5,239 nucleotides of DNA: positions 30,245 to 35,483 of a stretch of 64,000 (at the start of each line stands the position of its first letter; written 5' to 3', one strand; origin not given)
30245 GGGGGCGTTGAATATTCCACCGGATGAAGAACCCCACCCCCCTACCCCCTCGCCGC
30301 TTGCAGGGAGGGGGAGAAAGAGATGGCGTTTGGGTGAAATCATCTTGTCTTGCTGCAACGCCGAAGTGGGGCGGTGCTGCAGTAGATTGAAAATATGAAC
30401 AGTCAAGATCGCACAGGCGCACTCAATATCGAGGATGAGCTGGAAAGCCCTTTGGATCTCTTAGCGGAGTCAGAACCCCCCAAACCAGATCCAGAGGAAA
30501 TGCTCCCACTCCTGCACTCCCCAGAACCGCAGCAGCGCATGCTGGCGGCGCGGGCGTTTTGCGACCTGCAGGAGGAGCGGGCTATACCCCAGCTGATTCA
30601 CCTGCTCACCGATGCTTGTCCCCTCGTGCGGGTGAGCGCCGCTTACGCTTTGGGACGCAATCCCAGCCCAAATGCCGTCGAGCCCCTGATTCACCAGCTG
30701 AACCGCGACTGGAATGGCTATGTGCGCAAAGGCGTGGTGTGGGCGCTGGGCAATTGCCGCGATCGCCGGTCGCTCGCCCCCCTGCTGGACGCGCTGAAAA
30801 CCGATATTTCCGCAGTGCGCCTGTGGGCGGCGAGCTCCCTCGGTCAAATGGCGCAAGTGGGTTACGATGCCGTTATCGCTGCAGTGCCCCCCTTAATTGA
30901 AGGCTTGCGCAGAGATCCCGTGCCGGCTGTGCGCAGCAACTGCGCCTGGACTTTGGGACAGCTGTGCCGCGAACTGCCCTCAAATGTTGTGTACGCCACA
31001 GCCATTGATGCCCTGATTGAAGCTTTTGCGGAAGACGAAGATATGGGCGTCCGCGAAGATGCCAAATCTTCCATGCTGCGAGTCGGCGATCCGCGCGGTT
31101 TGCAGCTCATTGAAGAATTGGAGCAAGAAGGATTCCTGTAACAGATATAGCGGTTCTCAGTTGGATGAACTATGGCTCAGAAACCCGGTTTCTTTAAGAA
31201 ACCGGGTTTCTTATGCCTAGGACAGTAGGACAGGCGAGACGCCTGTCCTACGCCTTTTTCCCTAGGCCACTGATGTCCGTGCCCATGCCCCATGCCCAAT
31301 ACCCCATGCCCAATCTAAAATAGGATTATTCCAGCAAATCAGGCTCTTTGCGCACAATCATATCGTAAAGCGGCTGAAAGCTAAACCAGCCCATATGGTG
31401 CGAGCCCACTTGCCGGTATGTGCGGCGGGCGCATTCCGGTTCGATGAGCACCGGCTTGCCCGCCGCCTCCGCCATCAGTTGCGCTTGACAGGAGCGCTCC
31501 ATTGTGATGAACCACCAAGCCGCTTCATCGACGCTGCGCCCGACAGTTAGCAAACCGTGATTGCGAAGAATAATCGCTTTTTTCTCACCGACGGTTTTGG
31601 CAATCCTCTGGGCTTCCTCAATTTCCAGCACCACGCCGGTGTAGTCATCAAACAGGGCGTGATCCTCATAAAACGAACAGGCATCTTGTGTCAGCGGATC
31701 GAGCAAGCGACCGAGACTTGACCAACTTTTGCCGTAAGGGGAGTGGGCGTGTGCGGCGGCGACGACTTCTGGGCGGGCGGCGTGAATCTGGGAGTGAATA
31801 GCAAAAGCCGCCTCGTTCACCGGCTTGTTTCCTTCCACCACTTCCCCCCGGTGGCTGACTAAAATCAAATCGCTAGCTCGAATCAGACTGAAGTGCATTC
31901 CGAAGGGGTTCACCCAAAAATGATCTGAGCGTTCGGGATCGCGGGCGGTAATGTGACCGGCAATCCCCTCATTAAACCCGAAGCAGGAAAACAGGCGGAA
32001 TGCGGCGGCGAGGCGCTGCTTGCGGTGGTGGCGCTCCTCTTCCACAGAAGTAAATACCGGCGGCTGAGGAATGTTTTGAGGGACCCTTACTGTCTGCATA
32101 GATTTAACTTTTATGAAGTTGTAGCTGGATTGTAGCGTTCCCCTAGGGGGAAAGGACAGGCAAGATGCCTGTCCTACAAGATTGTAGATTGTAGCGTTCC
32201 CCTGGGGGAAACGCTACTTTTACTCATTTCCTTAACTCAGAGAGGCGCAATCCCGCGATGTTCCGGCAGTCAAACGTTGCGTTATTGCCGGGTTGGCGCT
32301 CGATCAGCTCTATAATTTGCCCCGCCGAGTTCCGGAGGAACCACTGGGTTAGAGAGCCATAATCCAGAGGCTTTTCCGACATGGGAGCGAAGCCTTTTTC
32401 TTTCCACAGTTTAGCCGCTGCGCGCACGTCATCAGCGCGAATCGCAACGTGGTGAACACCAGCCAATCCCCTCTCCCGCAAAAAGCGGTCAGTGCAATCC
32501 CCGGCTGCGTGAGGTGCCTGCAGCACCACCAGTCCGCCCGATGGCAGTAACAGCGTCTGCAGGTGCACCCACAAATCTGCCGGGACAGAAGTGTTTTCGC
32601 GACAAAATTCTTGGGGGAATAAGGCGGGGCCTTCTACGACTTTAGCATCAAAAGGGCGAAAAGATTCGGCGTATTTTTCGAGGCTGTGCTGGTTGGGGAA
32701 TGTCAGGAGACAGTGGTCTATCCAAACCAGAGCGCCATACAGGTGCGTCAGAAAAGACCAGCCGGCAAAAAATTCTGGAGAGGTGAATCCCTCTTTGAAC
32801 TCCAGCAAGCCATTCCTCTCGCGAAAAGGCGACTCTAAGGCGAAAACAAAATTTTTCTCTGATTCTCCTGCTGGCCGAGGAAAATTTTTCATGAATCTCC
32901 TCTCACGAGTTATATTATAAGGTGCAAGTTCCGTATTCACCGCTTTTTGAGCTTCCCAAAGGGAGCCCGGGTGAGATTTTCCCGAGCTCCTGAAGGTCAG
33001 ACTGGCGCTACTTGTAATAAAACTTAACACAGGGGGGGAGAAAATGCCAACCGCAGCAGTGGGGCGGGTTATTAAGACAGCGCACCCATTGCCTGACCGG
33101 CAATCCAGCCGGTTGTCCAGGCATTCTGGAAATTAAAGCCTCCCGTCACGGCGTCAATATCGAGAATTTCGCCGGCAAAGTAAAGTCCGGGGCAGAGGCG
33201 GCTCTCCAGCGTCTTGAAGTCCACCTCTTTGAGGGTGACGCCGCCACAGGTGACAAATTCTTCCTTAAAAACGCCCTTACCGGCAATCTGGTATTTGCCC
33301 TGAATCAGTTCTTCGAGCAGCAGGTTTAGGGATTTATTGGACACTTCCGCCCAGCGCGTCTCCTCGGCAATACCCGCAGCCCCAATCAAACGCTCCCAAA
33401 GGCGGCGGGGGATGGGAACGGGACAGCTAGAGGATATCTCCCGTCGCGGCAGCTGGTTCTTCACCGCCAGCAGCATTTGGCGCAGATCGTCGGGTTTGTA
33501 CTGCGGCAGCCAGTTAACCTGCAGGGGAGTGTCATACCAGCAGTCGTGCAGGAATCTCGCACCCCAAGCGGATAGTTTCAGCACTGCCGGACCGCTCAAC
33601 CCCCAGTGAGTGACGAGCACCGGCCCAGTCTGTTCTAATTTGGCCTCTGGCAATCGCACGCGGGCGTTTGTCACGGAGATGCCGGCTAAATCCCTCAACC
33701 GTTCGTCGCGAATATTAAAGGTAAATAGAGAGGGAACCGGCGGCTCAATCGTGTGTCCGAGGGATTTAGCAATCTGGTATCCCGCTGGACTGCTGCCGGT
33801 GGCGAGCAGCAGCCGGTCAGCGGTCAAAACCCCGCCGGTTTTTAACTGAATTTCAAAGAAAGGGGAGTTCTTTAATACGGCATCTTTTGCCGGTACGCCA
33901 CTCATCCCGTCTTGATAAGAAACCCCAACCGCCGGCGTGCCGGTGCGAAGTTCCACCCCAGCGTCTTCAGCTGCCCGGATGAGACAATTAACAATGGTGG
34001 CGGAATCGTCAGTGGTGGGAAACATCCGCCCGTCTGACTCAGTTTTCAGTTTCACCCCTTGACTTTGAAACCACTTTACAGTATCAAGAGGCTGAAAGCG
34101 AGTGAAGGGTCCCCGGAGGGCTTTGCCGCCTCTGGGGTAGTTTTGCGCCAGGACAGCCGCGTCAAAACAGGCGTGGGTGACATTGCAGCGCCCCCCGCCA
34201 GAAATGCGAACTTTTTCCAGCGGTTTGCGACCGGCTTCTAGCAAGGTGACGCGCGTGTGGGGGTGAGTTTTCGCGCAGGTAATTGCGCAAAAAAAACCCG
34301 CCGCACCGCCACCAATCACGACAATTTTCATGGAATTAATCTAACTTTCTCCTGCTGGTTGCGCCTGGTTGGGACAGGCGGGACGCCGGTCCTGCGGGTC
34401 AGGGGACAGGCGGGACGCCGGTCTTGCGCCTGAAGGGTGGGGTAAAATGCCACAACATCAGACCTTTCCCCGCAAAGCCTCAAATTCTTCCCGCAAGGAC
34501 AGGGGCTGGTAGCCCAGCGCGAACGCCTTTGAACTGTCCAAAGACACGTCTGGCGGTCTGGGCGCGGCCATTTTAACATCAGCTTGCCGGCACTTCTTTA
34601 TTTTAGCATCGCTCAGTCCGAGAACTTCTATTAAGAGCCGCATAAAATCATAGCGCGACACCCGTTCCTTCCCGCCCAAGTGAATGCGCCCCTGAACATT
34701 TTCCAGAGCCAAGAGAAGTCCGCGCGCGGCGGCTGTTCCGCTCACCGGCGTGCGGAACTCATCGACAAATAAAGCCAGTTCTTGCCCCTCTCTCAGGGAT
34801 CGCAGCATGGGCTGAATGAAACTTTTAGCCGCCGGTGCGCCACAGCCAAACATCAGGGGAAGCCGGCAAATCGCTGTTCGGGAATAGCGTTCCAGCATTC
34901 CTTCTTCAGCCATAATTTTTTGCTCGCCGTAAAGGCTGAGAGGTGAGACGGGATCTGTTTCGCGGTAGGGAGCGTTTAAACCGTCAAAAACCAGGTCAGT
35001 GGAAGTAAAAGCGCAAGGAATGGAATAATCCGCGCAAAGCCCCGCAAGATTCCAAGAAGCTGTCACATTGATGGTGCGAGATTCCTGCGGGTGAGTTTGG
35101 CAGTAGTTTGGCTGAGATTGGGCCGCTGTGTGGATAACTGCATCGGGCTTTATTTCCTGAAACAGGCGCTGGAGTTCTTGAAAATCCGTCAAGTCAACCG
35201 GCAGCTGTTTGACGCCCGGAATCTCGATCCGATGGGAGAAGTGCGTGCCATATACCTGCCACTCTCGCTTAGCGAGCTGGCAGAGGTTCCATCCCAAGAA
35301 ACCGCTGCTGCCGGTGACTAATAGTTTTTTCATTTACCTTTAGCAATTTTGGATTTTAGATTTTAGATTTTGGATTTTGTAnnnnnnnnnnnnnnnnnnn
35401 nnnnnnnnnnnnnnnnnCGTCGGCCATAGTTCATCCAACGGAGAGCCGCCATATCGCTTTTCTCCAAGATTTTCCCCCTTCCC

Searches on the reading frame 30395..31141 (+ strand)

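Call 23: search_protein_families(library=pfam, proteins=[window:30395-31141:+], max_evalue=0.001)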
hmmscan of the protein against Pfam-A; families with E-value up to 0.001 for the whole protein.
window:30395-31141:+ (248 aa): 6 families
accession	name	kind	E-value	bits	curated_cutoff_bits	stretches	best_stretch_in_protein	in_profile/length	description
PF13646.12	HEAT_2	-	2.9e-33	114.4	27.7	3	35-112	3-81/88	HEAT repeats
PF03130.22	HEAT_PBS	-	3.5e-23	79.9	20.9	0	110-135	1-26/27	PBS lyase HEAT-like repeat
PF02985.28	HEAT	-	3.9e-23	79.8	23.5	2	164-192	2-29/31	HEAT repeat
PF13513.12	HEAT_EZ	-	2.2e-17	63.5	27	1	144-190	6-55/55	HEAT-like repeat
PF00514.29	Arm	-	5.6e-14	52.1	20.6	0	159-192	7-41/41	Armadillo/beta-catenin-like repeat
PF12717.13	Cnd1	-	6.1e-05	23.6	26.4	0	156-228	14-83/162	non-SMC mitotic condensation complex subunit 1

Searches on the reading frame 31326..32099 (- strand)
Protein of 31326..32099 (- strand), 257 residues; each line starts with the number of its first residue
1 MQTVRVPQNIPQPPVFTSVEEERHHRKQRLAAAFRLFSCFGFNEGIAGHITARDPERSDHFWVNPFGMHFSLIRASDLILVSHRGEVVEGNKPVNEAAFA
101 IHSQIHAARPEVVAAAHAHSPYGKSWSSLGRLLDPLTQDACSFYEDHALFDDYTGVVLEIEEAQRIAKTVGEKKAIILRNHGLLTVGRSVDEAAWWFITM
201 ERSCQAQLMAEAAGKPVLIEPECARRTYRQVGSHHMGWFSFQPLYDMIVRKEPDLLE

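Call 9: search_protein_families(library=pfam, proteins=[window:31326-32099:-], max_evalue=0.001)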
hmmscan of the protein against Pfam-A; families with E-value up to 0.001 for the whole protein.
window:31326-32099:- (257 aa): 1 family
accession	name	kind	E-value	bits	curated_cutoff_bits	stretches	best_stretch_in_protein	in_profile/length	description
PF00596.27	Aldolase_II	-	3.3e-51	174.2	22.2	1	28-208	1-183/183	Class II Aldolase and Adducin N-terminal domain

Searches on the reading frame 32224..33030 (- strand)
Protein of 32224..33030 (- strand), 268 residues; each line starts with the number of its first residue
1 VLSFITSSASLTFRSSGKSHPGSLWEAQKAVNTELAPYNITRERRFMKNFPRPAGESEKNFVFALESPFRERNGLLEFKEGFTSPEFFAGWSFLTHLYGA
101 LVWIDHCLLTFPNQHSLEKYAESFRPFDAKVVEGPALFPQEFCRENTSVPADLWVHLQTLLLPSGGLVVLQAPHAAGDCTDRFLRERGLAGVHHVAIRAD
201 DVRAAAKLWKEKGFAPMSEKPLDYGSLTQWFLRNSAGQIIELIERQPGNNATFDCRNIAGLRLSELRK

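Call 9: search_protein_families(library=pfam, proteins=[window:32224-33030:-], max_evalue=0.001)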
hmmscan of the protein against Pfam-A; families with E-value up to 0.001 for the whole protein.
window:32224-33030:- (268 aa): 1 family
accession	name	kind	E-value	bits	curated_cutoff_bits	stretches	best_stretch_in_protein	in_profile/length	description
PF13669.12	Glyoxalase_4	-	6.6e-05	23.6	27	1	161-221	42-98/109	Glyoxalase/Bleomycin resistance protein/Dioxygenase superfamily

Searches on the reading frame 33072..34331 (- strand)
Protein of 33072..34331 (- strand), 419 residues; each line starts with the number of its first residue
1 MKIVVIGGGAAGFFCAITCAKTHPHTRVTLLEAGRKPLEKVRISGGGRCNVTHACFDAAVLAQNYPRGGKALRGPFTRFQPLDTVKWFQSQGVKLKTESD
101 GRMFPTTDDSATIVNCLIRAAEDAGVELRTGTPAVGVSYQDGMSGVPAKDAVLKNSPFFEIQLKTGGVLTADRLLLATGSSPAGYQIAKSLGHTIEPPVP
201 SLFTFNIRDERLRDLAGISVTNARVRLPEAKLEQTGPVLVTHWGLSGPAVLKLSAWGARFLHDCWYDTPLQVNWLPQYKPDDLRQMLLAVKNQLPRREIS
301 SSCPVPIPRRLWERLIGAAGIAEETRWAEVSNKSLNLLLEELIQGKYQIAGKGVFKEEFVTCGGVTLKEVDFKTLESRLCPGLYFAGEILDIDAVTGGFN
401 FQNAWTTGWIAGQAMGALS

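Call 9: search_protein_families(library=pfam, proteins=[window:33072-34331:-], max_evalue=0.001)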
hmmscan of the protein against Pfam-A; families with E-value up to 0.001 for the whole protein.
window:33072-34331:- (419 aa): 7 families
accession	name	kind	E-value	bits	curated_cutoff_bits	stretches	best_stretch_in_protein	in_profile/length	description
PF03486.20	HI0933_like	-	1.9e-74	250.6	50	1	2-413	2-243/244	HI0933-like protein Rossmann domain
PF22780.1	HI0933_like_1st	-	1.1e-32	113.6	27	1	199-360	1-165/165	HI0933-like protein barrel and H2TH domain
PF01266.30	DAO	-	1.8e-10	41.3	27.9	2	2-36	1-33/353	FAD dependent oxidoreductase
PF00890.30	FAD_binding_2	-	9.2e-09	35.4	20.4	1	3-47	2-44/414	FAD binding domain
PF07992.20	Pyr_redox_2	-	1e-07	32.2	26.1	1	1-184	1-113/291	Pyridine nucleotide-disulphide oxidoreductase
PF01134.28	GIDA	-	0.00033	20.3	22.1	0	2-27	1-26/391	Glucose inhibited division protein A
PF13450.12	NAD_binding_8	-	0.00067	20.3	21.9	0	5-36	1-30/68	NAD(P)-binding Rossmann-like domain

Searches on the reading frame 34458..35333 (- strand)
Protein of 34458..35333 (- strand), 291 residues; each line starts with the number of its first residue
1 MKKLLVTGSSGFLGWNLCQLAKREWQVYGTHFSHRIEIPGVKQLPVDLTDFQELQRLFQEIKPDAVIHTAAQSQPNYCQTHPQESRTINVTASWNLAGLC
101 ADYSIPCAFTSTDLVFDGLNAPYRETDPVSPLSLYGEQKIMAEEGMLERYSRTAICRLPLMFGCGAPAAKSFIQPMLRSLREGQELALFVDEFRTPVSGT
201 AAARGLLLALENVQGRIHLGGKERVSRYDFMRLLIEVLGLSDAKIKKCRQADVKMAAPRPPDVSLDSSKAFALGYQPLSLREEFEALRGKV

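Call 9: search_protein_families(library=pfam, proteins=[window:34458-35333:-], max_evalue=0.001)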
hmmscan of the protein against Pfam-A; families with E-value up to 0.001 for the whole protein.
window:34458-35333:- (291 aa): 5 families
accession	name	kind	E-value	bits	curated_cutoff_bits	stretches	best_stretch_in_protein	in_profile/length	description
PF04321.23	RmlD_sub_bind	-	1.4e-50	172.5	27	1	3-281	2-275/287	RmlD substrate binding domain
PF01370.27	Epimerase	-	1.4e-25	90.5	20.9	1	5-212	2-227/240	NAD dependent epimerase/dehydratase family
PF16363.11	GDP_Man_Dehyd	-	1.5e-16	61.3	27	1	5-145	1-163/332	GDP-mannose 4,6 dehydratase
PF02719.21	Polysacc_synt_2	-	2e-06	27.7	20.2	1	46-115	61-131/293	Polysaccharide biosynthesis protein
PF01073.25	3Beta_HSD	-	9e-06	25.3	22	1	5-148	1-159/280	3-beta hydroxysteroid dehydrogenase/isomerase family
